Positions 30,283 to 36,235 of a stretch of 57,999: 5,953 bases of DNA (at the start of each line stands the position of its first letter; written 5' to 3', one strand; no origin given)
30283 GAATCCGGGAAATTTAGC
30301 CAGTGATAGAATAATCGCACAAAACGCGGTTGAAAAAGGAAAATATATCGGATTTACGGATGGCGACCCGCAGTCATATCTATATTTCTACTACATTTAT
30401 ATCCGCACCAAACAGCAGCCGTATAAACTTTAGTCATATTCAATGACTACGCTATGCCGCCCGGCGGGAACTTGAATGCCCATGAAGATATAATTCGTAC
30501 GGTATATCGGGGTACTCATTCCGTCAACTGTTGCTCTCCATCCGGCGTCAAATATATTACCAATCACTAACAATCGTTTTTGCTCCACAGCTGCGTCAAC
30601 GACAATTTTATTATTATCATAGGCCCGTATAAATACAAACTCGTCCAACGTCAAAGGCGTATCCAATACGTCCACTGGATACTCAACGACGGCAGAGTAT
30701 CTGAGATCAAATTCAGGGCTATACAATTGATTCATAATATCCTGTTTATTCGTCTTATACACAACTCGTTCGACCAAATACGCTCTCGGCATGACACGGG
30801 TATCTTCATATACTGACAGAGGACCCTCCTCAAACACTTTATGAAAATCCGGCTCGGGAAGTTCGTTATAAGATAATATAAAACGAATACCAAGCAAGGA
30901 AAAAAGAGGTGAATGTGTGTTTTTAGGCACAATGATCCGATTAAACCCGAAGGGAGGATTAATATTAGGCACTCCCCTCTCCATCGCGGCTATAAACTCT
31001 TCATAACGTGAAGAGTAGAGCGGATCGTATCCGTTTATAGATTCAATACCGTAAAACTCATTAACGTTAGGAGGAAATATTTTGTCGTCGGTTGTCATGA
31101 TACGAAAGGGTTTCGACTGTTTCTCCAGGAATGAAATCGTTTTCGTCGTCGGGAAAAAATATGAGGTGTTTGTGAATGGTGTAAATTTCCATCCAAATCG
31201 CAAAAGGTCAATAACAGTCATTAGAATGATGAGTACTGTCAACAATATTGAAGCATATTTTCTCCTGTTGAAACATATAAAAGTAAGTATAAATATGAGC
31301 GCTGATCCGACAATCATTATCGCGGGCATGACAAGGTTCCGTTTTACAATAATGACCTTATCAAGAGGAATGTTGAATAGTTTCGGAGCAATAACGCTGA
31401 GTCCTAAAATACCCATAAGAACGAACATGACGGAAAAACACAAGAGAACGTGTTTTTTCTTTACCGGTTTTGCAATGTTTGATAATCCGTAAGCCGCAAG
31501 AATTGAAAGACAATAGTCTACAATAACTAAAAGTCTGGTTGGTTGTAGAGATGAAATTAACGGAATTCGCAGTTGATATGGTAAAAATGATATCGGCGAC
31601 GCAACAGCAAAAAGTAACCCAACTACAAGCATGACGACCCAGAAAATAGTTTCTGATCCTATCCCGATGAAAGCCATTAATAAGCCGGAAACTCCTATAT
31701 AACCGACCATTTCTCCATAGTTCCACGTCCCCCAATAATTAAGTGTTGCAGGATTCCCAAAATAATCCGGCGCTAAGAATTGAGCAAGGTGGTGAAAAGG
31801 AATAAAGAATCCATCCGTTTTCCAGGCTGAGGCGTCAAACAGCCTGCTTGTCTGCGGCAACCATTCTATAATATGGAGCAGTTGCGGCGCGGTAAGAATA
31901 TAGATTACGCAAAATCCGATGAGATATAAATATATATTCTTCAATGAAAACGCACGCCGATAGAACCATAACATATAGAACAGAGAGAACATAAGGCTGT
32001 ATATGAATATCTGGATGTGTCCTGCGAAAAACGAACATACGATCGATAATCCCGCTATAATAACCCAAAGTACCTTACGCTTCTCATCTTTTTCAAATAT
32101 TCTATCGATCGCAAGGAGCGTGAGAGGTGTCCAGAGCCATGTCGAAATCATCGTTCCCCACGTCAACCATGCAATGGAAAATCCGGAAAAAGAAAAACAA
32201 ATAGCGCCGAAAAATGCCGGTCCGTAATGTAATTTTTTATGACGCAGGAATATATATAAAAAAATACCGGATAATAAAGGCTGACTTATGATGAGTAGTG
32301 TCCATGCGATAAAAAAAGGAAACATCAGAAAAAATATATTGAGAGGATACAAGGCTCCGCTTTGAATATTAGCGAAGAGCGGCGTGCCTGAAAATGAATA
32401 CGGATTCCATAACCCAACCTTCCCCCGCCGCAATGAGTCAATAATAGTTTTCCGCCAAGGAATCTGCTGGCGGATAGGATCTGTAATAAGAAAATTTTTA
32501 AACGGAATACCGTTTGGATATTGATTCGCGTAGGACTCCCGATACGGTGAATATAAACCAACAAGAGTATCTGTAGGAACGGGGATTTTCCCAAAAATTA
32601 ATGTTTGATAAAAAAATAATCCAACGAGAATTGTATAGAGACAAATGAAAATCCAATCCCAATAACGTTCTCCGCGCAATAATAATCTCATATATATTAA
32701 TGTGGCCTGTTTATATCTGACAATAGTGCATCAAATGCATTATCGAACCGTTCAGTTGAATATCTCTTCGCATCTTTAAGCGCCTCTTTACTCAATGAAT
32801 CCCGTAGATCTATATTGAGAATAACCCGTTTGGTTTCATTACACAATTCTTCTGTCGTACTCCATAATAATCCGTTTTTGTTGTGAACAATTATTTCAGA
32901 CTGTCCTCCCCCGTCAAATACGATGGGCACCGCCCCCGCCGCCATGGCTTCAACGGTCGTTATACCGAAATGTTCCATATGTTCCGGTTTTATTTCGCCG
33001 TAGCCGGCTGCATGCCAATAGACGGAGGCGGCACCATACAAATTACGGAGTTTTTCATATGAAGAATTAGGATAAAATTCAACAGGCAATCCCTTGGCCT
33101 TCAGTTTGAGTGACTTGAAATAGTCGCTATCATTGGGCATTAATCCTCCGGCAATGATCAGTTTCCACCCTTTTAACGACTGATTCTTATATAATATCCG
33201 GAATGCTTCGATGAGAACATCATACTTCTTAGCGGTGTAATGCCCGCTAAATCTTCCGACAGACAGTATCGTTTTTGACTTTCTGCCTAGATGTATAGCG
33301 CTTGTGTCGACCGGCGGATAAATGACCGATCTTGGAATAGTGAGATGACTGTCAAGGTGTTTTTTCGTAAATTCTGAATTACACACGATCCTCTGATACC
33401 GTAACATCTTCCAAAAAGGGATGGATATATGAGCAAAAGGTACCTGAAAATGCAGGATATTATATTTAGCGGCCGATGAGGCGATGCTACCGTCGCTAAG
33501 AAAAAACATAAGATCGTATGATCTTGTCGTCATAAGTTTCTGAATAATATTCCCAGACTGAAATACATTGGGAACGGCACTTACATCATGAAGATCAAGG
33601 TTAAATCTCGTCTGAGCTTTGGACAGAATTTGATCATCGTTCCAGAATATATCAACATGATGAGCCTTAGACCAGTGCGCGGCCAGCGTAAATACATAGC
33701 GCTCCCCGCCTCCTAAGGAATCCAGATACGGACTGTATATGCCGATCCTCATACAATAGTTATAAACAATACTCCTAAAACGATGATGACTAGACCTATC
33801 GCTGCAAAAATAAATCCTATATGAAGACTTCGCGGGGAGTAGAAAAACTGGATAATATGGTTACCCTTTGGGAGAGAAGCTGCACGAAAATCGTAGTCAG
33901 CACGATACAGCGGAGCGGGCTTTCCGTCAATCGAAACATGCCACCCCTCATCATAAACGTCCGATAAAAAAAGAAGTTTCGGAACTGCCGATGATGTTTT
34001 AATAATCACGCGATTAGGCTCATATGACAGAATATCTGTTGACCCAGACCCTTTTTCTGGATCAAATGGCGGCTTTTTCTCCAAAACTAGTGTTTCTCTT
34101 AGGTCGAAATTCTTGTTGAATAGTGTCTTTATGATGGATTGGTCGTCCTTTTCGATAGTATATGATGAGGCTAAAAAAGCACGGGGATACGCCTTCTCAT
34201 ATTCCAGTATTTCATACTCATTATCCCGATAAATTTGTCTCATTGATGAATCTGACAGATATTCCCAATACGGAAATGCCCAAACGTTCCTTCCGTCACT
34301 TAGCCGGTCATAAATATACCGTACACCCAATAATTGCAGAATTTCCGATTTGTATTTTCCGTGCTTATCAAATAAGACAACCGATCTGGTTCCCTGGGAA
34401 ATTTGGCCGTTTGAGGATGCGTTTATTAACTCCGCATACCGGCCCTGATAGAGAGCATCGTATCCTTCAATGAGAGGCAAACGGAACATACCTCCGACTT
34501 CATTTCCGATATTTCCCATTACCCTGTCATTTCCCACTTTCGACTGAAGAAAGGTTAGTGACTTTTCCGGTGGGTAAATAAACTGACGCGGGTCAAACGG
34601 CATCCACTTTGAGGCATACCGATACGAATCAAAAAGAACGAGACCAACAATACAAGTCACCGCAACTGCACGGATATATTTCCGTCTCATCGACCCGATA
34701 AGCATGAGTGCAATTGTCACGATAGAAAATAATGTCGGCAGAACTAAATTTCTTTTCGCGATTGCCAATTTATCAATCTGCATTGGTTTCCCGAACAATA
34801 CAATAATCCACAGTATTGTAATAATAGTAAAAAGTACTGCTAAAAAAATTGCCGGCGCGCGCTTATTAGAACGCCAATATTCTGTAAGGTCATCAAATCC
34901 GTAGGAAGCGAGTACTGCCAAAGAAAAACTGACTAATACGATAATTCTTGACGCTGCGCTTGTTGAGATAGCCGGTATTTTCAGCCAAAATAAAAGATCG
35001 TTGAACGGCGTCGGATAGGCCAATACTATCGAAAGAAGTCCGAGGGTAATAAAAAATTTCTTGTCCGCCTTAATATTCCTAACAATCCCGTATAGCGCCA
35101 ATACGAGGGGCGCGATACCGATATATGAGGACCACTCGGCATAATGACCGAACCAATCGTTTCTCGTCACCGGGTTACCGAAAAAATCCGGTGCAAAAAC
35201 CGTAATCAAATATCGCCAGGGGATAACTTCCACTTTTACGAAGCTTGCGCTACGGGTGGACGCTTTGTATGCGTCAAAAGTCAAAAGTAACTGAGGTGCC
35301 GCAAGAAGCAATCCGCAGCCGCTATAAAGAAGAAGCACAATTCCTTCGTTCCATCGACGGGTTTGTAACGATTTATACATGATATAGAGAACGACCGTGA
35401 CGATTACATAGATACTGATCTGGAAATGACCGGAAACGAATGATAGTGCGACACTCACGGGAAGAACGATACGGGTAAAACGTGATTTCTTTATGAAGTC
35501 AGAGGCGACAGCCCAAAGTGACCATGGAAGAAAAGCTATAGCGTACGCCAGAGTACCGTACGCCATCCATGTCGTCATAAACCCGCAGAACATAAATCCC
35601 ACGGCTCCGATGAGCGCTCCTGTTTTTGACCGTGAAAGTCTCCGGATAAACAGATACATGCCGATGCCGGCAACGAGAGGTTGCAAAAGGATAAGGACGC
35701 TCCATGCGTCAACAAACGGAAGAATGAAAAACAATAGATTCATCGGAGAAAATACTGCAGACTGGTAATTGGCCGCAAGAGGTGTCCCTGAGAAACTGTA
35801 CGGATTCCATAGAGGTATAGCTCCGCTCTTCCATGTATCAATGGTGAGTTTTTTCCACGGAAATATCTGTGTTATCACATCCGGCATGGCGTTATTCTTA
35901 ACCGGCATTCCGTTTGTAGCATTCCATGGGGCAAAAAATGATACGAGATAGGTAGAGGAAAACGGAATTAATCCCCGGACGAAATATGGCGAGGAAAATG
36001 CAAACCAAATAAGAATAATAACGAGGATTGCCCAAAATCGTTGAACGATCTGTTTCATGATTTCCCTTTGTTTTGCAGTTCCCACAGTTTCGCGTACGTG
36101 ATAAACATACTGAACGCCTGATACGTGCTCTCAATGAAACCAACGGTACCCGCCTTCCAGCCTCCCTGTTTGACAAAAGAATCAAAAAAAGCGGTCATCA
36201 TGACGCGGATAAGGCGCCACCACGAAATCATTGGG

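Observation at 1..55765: Window-spanning glycan assembly locus with 22 GT-C-like membrane genes, 12 soluble GTs, 2 Wzx flippases and a sugar-nucleotide block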

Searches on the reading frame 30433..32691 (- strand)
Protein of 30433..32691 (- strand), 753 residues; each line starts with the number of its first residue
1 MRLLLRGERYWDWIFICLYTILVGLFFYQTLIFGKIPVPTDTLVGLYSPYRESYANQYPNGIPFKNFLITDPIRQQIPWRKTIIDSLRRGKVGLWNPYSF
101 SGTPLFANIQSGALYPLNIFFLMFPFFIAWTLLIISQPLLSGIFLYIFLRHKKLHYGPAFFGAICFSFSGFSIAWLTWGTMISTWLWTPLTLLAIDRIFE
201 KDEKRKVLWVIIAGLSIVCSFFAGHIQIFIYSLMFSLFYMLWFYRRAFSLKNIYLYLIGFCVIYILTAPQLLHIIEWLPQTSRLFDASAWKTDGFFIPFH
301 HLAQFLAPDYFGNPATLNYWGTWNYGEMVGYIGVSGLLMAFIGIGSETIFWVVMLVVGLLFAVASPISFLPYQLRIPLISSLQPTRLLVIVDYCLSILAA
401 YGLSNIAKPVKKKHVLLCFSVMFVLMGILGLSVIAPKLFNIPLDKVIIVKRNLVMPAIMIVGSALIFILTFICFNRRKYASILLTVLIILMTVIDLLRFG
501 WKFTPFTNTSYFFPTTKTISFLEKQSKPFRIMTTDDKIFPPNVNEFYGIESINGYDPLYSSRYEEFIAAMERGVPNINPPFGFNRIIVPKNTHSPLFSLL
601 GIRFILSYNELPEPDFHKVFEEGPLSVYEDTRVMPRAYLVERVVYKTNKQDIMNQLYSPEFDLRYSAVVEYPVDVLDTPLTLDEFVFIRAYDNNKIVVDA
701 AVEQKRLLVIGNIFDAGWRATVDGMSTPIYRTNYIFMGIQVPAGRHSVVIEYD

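Call 4: search_protein_families(library=pfam, proteins=[window:30433-32691:-], max_evalue=0.01)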
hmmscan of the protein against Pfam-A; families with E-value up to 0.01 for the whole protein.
window:30433-32691:- (753 aa): 1 family
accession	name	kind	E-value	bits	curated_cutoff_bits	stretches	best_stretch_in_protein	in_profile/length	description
PF09586.16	YfhO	-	5.6e-22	78.4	28.5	2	114-648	76-602/835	Bacterial membrane protein YfhO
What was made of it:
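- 30430..32691 (-): GT-C, group C (YfhO). Pfam YfhO at 78 bits (call 4).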

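Call 71: search_solved_structures(query=A7, max_evalue=1)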
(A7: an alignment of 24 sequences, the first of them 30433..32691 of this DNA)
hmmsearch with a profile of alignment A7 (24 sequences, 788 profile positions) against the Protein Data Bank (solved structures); distinct sequences matched with E-value up to 1: 1.
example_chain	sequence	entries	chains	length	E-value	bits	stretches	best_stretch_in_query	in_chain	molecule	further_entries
8cb2_AAA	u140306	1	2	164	0.97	10.6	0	280-326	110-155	Cag pathogenicity island protein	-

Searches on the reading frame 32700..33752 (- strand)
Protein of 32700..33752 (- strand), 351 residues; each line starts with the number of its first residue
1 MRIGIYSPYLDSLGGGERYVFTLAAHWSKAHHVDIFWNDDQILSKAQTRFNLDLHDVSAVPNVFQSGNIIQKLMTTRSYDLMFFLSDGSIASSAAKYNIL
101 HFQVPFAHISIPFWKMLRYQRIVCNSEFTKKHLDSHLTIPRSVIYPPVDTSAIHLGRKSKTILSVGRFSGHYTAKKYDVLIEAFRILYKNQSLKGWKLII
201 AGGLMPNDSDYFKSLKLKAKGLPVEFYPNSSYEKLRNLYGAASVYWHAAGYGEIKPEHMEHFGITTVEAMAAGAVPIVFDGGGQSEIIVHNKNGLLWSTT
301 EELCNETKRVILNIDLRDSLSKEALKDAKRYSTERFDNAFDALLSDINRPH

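Call 5: search_protein_families(library=pfam, proteins=[window:32700-33752:-], max_evalue=0.01)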
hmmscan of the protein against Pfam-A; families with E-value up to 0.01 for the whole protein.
window:32700-33752:- (351 aa): 5 families
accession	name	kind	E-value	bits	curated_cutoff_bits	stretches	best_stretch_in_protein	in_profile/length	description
PF00534.26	Glycos_transf_1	-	1.8e-26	93.2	26.4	1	157-326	13-171/172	Glycosyl transferases group 1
PF13692.12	Glyco_trans_1_4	-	3.8e-16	60.1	27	1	160-311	2-140/142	Glycosyl transferases group 1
PF13439.12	Glyco_transf_4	-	4.8e-10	40.2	28.5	1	14-151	2-169/170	Glycosyltransferase Family 4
PF15924.11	ALG11_N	-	0.00019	22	29.8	1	3-58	4-67/209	ALG11 mannosyltransferase N-terminus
PF20706.3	GT4-conflict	-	0.0014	18.1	26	1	156-279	194-310/385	Family 4 Glycosyltransferase in conflict systems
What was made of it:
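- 32697..33752 (-): GT4 glycosyltransferase. Pfam Glycos_transf_1 E 2e-26 (call 5).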

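Call 46: search_protein_families(library=ncbifam, proteins=[window:32700-33752:-], max_evalue=0.00001)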
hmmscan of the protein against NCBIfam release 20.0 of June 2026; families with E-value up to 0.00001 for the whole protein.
window:32700-33752:- (351 aa): 5 families
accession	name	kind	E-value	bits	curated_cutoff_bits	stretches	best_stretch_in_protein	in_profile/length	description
NF041876.1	EPS_EpsE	equivalog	9.2e-08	31.7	400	1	160-327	215-375/389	exopolysaccharide biosynthesis GT4 family glycosyltransferase EpsE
TIGR03999.1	thiol_BshA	equivalog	2e-07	30.3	273.7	1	257-343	280-369/375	N-acetyl-alpha-D-glucosaminyl L-malate synthase BshA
NF049988.1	MGlcDAGSynMgs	equivalog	3e-07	30.1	400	1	258-346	298-386/398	alpha-monoglucosyldiacylglycerol synthase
TIGR03449.1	mycothiol_MshA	equivalog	4e-07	29.3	462.5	1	154-336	215-392/406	D-inositol-3-phosphate glycosyltransferase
NF038229.1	Glyco4_Geo_Pelo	equivalog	4.8e-07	29.1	400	1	259-347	247-336/338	GPMC system family 4 glycosyltransferase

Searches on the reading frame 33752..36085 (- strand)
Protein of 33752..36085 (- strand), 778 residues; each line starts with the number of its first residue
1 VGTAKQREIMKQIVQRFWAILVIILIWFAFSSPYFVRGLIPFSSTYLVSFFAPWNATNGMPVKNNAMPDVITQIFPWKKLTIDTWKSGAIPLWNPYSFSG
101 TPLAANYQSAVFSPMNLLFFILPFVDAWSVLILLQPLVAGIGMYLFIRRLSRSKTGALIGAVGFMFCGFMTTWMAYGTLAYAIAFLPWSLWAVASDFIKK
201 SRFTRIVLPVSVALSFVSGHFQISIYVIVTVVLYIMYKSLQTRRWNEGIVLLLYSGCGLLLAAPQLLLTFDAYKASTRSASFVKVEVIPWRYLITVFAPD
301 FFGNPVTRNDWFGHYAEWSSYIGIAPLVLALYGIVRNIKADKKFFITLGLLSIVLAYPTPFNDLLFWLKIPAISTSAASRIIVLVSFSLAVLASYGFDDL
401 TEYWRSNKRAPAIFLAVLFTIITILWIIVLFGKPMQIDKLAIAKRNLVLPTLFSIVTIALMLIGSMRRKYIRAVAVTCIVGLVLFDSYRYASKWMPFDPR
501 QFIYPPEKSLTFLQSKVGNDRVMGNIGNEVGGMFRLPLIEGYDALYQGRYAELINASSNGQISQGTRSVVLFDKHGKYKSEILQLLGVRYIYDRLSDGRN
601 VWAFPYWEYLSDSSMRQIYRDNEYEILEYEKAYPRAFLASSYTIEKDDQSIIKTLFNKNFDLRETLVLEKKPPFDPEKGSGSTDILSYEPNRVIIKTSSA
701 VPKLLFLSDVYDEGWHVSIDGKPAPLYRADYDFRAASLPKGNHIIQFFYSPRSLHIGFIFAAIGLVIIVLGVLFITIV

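Call 4: search_protein_families(library=pfam, proteins=[window:33752-36085:-], max_evalue=0.01)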
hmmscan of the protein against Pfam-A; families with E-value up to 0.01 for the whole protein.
window:33752-36085:- (778 aa): 1 family
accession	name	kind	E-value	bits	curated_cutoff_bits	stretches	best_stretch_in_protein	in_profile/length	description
PF09586.16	YfhO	-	9.8e-19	67.7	28.5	2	686-759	759-833/835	Bacterial membrane protein YfhO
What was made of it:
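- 33749..36085 (-): GT-C, group C (YfhO). Pfam YfhO at 67.7 bits (call 4).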
